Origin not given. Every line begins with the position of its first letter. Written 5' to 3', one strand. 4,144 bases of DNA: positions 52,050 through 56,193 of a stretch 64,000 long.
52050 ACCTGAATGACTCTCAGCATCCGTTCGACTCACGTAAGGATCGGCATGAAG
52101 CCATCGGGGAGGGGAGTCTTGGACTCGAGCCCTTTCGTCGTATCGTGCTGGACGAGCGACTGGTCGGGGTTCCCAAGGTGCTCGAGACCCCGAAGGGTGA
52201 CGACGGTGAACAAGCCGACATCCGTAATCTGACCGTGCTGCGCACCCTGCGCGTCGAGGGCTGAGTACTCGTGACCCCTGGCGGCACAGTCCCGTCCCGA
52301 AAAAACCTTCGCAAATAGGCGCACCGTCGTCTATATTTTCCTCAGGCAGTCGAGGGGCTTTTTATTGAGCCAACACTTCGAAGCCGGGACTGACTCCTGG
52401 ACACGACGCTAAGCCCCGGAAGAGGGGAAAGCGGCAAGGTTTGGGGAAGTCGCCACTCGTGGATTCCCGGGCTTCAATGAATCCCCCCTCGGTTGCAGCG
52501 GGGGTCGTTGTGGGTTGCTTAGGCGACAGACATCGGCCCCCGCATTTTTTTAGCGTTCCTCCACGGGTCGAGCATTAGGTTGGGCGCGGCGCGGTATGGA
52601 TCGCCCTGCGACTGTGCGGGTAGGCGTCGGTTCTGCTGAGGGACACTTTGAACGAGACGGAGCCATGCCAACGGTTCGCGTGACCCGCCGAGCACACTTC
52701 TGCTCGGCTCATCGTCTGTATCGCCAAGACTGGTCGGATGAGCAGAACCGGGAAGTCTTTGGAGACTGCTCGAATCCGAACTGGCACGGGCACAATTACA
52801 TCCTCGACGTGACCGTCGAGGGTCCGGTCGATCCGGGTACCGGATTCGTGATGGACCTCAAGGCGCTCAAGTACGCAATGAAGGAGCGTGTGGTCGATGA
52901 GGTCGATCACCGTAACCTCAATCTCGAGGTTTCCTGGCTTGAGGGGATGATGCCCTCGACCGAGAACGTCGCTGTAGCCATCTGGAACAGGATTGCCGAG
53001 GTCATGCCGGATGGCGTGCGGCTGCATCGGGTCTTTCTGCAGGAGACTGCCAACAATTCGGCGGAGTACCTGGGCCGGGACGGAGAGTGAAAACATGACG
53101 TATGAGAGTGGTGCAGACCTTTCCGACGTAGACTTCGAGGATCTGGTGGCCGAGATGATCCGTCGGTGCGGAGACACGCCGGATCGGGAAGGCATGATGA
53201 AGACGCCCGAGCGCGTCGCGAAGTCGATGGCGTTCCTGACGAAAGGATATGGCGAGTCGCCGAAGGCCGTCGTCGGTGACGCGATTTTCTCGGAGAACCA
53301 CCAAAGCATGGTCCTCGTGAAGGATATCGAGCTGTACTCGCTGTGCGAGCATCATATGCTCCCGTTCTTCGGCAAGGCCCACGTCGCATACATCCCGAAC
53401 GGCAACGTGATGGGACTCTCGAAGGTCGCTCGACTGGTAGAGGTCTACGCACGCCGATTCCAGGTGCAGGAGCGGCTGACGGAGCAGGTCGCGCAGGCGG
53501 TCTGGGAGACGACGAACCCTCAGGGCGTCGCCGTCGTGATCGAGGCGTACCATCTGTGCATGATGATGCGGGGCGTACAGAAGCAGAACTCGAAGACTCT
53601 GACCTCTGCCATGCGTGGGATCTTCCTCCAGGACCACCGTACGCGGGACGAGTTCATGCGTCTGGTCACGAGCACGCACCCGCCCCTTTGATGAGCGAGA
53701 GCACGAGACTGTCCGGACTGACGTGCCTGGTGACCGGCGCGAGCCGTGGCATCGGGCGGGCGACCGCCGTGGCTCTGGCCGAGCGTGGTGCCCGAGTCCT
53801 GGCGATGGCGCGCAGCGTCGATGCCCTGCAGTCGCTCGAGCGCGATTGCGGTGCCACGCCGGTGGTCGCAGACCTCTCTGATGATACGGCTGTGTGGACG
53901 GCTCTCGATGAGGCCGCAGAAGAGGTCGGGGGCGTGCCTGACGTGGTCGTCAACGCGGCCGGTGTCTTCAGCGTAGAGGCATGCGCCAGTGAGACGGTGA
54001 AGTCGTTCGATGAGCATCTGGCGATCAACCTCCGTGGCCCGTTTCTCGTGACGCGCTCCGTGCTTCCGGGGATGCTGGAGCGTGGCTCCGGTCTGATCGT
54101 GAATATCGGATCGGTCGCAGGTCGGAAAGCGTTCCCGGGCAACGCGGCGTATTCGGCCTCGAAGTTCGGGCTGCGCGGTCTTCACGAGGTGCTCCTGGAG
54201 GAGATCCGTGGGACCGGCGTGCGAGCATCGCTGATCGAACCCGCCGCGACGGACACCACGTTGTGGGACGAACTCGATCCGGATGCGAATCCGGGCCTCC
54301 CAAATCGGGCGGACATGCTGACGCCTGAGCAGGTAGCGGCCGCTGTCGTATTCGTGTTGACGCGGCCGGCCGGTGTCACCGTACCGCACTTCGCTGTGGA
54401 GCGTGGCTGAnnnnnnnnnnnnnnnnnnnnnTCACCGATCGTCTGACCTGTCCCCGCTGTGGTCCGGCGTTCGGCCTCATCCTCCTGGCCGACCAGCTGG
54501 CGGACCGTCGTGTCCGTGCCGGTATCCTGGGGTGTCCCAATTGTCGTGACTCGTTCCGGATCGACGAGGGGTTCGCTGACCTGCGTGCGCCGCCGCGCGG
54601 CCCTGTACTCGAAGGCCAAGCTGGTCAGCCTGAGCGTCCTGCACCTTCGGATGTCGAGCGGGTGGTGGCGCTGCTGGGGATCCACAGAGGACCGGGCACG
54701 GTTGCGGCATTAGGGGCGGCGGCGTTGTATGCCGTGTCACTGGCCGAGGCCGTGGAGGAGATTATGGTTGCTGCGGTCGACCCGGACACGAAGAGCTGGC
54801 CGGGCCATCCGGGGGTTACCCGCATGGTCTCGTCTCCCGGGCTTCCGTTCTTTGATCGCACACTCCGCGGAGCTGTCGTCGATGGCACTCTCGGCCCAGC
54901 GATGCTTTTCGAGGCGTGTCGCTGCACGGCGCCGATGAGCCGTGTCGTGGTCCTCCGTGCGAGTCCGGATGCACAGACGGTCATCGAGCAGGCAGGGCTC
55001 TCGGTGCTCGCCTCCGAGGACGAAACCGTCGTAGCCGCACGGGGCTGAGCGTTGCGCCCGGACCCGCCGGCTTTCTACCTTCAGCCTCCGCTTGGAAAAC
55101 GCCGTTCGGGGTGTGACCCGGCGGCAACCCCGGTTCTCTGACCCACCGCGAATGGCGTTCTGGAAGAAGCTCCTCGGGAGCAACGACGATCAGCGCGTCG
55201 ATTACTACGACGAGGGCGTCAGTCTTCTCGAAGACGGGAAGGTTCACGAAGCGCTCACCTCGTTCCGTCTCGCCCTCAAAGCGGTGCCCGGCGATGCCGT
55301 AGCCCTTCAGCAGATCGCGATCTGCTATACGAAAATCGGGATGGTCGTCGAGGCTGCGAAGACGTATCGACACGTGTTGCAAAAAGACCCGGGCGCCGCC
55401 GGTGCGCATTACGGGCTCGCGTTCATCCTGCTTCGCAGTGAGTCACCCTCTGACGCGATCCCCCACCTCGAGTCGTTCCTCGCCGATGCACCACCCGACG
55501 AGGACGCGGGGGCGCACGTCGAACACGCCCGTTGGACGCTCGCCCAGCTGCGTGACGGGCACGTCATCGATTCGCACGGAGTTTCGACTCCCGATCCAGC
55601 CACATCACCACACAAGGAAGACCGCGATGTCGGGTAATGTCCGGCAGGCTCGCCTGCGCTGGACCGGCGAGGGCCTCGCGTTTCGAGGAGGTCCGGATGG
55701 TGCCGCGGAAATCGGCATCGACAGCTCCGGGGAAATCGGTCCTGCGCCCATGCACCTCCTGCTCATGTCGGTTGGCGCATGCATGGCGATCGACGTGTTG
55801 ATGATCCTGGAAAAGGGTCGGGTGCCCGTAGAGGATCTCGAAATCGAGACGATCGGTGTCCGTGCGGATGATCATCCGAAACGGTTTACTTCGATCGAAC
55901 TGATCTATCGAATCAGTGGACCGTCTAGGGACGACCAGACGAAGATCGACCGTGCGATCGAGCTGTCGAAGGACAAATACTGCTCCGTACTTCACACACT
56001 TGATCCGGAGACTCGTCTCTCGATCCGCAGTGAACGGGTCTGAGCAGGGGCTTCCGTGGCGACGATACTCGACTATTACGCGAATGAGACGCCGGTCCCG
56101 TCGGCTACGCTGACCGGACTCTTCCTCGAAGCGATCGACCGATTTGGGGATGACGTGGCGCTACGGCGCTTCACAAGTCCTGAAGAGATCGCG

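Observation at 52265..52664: Unclassified riboswitch-like leader with anti-terminator/terminator switch upstream of a pterin biosynthesis operon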

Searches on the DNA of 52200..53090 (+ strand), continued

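Call 58: search_with_rna_model(model_id=R1, sources=[L081, L082, L083, L084, L085, L086, L088, L089, L090, L091, L092, L093, L094, L095, L096, L100, L101, L102, L103, L105, L106, L107, L110, L111, L112, L113, L114, L115, L116, L117, L118, L119, L120, L121, L122, L123, L124, L125, L126, L127, L130, L131, L132, L133, L134, L135, L136, L137, L139, L140, L143, L144, L145, L147, L148, L149, L150, L151, L152, L153, L154, L155, L157, L158, L159, L161, L162, L163, L164, L165, L166, L167, L169, L170, L172, L173, L174, L175, L176, L177, L178, L179, L180, L181, L183, L184, L185, L187, L188, L189, L190, L191, L192, L193, L194, L195, L197, L198, L199, L200], max_evalue=10)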
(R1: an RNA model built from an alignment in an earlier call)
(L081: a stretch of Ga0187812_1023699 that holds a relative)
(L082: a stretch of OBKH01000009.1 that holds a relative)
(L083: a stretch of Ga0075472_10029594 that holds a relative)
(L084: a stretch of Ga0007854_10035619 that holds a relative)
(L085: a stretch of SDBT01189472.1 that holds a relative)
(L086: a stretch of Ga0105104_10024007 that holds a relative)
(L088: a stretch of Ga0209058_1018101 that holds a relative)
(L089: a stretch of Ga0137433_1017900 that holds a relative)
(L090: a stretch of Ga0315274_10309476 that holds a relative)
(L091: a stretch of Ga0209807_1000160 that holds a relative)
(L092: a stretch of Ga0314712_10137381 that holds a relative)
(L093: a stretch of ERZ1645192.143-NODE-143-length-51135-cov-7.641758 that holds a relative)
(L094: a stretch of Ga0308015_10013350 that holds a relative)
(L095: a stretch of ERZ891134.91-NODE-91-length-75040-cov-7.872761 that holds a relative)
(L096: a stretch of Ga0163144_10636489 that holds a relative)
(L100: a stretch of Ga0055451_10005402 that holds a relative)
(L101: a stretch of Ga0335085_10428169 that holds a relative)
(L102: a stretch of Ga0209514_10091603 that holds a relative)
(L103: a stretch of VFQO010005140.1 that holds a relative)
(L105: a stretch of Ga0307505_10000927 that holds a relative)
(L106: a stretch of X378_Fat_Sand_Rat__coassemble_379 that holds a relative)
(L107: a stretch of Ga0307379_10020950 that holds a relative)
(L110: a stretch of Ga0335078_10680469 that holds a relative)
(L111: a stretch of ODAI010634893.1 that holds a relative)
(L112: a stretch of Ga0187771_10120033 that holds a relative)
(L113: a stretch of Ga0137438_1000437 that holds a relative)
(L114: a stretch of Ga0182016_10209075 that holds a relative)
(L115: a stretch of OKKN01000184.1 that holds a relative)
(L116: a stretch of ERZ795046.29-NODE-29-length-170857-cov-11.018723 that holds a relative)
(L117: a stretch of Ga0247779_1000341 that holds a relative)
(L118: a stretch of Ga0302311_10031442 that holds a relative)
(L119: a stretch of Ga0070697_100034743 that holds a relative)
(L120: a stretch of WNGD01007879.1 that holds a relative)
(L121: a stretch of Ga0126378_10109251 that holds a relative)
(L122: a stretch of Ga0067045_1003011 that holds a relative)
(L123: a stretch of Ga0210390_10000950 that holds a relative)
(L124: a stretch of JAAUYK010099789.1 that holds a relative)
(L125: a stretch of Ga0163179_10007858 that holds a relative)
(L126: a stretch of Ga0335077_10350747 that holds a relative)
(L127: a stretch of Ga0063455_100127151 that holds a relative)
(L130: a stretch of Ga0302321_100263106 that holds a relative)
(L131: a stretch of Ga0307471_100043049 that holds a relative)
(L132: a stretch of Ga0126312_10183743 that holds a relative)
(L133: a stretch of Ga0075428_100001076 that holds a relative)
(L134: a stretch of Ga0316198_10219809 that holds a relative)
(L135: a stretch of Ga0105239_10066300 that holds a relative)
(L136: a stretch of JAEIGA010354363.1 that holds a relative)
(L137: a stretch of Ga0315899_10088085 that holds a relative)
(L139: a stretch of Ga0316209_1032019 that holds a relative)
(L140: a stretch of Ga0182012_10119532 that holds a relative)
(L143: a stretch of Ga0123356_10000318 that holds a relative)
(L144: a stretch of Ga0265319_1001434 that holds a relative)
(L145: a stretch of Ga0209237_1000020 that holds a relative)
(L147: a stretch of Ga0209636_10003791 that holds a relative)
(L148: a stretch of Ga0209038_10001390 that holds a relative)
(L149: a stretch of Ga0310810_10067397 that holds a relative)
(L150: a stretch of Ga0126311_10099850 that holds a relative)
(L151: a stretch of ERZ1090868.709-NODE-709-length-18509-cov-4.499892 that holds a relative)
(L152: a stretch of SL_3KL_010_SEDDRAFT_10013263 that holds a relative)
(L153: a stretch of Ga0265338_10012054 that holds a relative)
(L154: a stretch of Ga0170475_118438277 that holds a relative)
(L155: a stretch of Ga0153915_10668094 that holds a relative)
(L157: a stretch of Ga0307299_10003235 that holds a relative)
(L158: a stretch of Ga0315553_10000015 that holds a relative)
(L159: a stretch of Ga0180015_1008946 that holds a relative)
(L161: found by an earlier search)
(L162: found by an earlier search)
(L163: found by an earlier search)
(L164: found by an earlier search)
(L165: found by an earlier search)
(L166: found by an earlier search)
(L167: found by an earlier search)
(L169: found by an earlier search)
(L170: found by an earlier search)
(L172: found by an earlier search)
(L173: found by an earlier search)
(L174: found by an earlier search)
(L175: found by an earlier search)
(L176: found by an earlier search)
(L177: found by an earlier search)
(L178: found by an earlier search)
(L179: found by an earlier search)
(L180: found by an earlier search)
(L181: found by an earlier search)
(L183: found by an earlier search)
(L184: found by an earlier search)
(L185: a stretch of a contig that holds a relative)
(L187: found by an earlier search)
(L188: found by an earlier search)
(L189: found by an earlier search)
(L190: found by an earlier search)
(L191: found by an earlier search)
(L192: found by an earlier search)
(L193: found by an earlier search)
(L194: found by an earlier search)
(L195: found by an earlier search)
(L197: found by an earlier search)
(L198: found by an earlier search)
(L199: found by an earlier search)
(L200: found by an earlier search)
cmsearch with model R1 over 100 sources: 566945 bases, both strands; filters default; matches with E-value up to 10: 4.
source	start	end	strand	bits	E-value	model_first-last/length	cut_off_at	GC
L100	1785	1928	+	13.2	1.5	1-156/156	no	0.67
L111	7360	7396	+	12.5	2.1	1-156/156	no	0.76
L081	299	338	-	10.5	7.3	1-156/156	no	0.82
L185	8662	8715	-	10.4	7.7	1-156/156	no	0.59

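Call 62: search_rna_families(source=L032, start=2650, end=2900, threshold=evalue, max_evalue=10, show_alignments=1)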
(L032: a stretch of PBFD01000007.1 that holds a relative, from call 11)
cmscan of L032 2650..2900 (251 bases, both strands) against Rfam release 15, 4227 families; matches with E-value up to 10: 0.
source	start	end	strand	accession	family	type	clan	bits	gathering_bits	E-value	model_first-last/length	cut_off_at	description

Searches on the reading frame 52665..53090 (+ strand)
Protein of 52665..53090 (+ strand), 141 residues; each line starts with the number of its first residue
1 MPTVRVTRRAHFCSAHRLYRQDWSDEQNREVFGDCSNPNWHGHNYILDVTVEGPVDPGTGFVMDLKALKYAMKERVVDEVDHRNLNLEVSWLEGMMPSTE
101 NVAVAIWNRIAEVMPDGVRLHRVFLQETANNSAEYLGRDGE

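Call 10: search_protein_families(library=pfam, proteins=[window:52665-53090:+])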
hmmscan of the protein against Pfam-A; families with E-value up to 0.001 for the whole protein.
window:52665-53090:+ (141 aa): 1 family
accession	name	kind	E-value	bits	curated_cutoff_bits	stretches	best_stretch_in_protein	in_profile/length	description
PF01242.24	PTPS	-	1.5e-33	115.8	22.4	1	6-136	2-119/121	6-pyruvoyl tetrahydropterin synthase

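Call 11: find_related_loci(query=window:52665-53090:+, collection=genome_contigs, flank=5000)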
Query window:52665-53090:+ (141 aa) in genome_contigs; peptide patterns used: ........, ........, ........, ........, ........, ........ (x = any residue, [..] = any of these).
599 stretches matched a pattern (row limit reached: there are more); 501 encode a relative of the query (tblastn E <= 1e-3); the best 80 are kept; 80 distinct loci.
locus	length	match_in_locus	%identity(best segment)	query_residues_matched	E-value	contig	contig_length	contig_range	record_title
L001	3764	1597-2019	93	1-141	1e-88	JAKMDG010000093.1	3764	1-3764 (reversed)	MAG: Longimicrobiales bacterium isolate MOX_bin14 alldata_k127_3083682, whole genome shotgun sequence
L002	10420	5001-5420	84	1-140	1e-79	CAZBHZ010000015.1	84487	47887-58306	MAG TPA_asm: uncultured Gemmatimonadaceae bacterium isolate SRP134809_co1_426 genome assembly, contig: NODE_413_length_8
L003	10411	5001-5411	82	1-137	1e-77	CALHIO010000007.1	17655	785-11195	MAG: uncultured Gemmatimonadetes bacterium isolate S1_Bin_MAXBIN__301_1 genome assembly, contig: c_000001676600, whole g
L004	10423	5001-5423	80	1-141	2e-76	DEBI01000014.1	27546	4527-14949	MAG TPA_asm: Gemmatimonadales bacterium UBA2960 UBA2960_contig_9215, whole genome shotgun sequence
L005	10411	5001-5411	80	1-137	4e-75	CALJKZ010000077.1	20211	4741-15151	MAG TPA_asm: uncultured Gemmatimonadales bacterium isolate SRR7515930_bin.34_CONCOCT_v1.1_MAG genome assembly, contig: E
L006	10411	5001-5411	78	1-137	4e-73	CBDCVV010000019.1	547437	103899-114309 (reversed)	MAG: Longimicrobiales bacterium isolate 67ea04c2-3c36-4531-9f53-7578c886f6f9 genome assembly, contig: contig_19, whole g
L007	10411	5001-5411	79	1-137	4e-73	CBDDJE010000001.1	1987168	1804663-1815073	MAG: Longimicrobiales bacterium isolate 6353df98-31e2-49de-988c-97e44199e14f genome assembly, contig: contig_1, whole ge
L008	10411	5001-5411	77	1-137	2e-72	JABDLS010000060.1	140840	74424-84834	MAG: Gemmatimonadetes bacterium isolate SS_bin_81 k127_3746659, whole genome shotgun sequence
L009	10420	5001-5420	73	1-140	1e-70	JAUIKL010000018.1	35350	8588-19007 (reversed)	MAG: Gemmatimonadota bacterium isolate Co_bin.358 NODE_7478_length_35350_cov_4.666326, whole genome shotgun sequence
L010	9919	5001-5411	77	1-137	6e-71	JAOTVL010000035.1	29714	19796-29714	MAG: Gemmatimonadota bacterium isolate 13_May_SF_Bin45 13_May_SF_Bin45_scaffold_925_c1, whole genome shotgun sequence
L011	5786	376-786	74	1-137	1e-69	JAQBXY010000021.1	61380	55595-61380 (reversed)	MAG: Gemmatimonadetes bacterium isolate casp150-mb.298 NODE_1207_length_61380_cov_0.272744, whole genome shotgun sequenc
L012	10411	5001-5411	66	1-137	7e-63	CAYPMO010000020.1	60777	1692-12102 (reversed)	MAG TPA_asm: uncultured Gemmatimonadaceae bacterium isolate binchicken_co116_382 genome assembly, contig: NODE_332_lengt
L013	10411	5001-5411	70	1-137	1e-62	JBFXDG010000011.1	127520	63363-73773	MAG: Gemmatimonadales bacterium isolate CA_2019_TPBS_88 NODE_1256_length_127520_cov_7.705533_TPBS, whole genome shotgun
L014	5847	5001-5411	69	1-137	1e-62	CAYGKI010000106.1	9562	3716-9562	MAG TPA_asm: uncultured Gemmatimonadaceae bacterium isolate ERP116193_co1_277 genome assembly, contig: NODE_17679_length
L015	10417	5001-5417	65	1-139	9e-63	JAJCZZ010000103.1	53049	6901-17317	MAG: Gemmatimonadota bacterium isolate OFTM400 OFTM400_102, whole genome shotgun sequence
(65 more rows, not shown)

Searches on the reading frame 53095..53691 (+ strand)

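Call 10: search_protein_families(library=pfam, proteins=[window:53095-53691:+])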
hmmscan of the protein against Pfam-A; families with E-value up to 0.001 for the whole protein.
window:53095-53691:+ (198 aa): 1 family
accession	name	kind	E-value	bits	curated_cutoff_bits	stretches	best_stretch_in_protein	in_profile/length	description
PF01227.27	GTP_cyclohydroI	-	5.6e-75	251.1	27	1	15-191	2-178/179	GTP cyclohydrolase I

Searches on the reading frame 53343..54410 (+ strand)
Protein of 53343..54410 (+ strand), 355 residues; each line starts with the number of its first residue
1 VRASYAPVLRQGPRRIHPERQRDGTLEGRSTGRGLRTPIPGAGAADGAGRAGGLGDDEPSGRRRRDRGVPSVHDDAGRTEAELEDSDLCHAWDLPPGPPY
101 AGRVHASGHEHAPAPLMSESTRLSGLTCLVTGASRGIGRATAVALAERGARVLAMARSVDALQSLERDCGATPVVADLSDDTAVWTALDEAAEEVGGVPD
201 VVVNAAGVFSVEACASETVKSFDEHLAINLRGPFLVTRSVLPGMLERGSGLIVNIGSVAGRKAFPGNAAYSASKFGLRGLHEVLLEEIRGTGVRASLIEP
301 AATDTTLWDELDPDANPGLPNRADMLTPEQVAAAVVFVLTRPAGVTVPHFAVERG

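Call 10: search_protein_families(library=pfam, proteins=[window:53343-54410:+])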
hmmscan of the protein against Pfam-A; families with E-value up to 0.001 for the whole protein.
window:53343-54410:+ (355 aa): 6 families
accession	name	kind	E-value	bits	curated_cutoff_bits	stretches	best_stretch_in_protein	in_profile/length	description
PF00106.31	adh_short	-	1.5e-46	158.8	26.6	1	128-314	3-193/195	short chain dehydrogenase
PF13561.12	adh_short_C2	-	6.4e-35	121.3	27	1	132-342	1-220/236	Enoyl-(Acyl carrier protein) reductase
PF08659.16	KR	-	8.8e-10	39.2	22.6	1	127-274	2-153/180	KR domain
PF01370.27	Epimerase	-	7.7e-08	32.5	20.9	1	129-231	2-97/240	NAD dependent epimerase/dehydratase family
PF23441.1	SDR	-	2e-06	27.8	27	1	122-310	4-201/258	SDR-like rossmann domain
PF13460.12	NAD_binding_10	-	5e-06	26.9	27.2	1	132-191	1-61/184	NAD(P)H-binding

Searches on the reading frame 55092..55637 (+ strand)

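Call 10: search_protein_families(library=pfam, proteins=[window:55092-55637:+])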
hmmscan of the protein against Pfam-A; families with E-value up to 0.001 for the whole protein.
window:55092-55637:+ (181 aa): 12 families
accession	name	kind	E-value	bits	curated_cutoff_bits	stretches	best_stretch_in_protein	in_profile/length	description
PF14559.12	TPR_19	-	1.4e-11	45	25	2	85-139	7-61/68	Tetratricopeptide repeat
PF07719.23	TPR_2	-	7.3e-10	38.6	27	0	38-67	4-33/34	Tetratricopeptide repeat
PF13428.12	TPR_14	-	7.3e-09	35.9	23.5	0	71-110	3-42/44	Tetratricopeptide repeat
PF13432.12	TPR_16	-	5.5e-08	33.5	32.7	0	87-136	15-64/65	Tetratricopeptide repeat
PF00515.34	TPR_1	-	6.6e-07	29.3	27.8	0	69-100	1-32/34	Tetratricopeptide repeat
PF16918.11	PknG_TPR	-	3.7e-06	26.4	27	1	32-127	126-219/340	Protein kinase G tetratricopeptide repeat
PF13431.12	TPR_17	-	4e-06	27.1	24.4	0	92-117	2-27/34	Tetratricopeptide repeat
PF13174.12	TPR_6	-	1.8e-05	25.5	26.3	0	71-101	2-32/33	Tetratricopeptide repeat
PF13424.12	TPR_12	-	0.00016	22.2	30.1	0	42-96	10-72/77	Tetratricopeptide repeat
PF13371.12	TPR_9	-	0.00018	21.9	35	0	87-141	13-67/73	Tetratricopeptide repeat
PF13414.12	TPR_11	-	0.00042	20.4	26.8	0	86-114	11-39/42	TPR repeat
PF13176.12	TPR_7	-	0.00046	20.5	27.9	0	71-98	1-28/36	Tetratricopeptide repeat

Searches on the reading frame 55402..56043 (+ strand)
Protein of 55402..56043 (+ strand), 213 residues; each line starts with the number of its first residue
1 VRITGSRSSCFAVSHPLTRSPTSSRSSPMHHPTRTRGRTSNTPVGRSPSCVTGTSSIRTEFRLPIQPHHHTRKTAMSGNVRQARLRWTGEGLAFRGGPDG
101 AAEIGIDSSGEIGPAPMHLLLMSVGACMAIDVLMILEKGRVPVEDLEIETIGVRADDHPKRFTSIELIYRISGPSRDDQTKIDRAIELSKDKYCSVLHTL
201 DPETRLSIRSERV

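Call 10: search_protein_families(library=pfam, proteins=[window:55402-56043:+])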
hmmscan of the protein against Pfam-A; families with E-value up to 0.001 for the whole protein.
window:55402-56043:+ (213 aa): 1 family
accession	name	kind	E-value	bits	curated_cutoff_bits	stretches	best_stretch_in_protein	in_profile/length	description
PF02566.24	OsmC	-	5.2e-20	72.2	27.5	1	112-207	4-98/100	OsmC-like protein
